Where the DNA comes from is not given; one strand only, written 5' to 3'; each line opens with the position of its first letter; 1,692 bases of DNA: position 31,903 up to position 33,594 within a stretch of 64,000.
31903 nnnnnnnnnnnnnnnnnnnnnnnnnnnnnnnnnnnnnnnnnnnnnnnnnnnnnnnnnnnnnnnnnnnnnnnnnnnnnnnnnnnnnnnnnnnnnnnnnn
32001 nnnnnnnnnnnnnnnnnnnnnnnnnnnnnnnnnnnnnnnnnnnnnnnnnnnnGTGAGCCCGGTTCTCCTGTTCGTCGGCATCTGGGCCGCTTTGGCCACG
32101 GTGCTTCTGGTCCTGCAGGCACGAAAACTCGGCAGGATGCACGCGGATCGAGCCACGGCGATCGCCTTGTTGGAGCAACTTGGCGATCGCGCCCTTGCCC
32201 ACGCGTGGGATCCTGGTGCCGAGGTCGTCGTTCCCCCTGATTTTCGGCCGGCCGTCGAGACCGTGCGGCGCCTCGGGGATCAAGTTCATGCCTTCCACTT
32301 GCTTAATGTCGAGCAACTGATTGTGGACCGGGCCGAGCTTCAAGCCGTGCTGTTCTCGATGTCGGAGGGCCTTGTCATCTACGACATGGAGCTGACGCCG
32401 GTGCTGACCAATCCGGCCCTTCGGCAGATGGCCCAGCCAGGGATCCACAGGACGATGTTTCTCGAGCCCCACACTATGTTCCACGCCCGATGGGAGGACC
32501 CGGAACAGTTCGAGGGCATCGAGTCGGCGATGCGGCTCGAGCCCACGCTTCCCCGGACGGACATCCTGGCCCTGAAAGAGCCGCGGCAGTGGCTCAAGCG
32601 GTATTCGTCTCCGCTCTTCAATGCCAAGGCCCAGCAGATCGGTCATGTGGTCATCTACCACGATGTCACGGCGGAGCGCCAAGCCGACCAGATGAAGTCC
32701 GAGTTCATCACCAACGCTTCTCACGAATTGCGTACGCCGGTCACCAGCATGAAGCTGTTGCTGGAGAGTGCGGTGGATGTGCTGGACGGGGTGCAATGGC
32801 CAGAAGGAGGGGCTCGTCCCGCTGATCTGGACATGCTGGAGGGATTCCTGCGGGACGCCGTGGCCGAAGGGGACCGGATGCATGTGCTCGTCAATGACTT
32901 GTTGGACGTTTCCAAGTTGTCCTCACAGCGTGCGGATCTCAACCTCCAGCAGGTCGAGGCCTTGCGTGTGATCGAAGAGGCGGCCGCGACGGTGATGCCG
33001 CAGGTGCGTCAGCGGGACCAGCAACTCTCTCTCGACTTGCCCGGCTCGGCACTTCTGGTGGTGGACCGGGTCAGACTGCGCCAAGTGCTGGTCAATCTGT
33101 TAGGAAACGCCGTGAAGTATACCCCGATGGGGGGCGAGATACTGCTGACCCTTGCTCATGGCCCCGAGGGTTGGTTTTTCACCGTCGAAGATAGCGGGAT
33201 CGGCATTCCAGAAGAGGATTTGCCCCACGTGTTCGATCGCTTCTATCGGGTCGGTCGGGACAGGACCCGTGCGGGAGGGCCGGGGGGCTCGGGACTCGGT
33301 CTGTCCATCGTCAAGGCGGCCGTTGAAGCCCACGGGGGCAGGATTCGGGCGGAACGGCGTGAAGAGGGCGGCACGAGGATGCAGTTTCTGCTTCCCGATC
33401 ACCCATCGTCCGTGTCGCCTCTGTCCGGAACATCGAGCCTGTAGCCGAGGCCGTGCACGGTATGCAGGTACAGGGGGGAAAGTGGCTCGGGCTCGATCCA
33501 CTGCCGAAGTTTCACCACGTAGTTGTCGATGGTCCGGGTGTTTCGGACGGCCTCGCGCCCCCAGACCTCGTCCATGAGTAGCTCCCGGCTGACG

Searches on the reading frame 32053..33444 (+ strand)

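Call 73: search_protein_families(library=pfam, proteins=[window:32053-33444:+], max_evalue=0.00001)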
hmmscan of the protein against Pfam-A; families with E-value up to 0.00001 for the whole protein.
window:32053-33444:+ (463 aa): 2 families
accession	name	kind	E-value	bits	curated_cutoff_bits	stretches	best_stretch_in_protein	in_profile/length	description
PF02518.31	HATPase_c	-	4.1e-31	108.1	26.4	1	338-449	2-109/111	Histidine kinase-, DNA gyrase B-, and HSP90-like ATPase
PF00512.31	HisKA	-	3.7e-13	49.8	26.9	1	214-291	1-65/66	His Kinase A (phospho-acceptor) domain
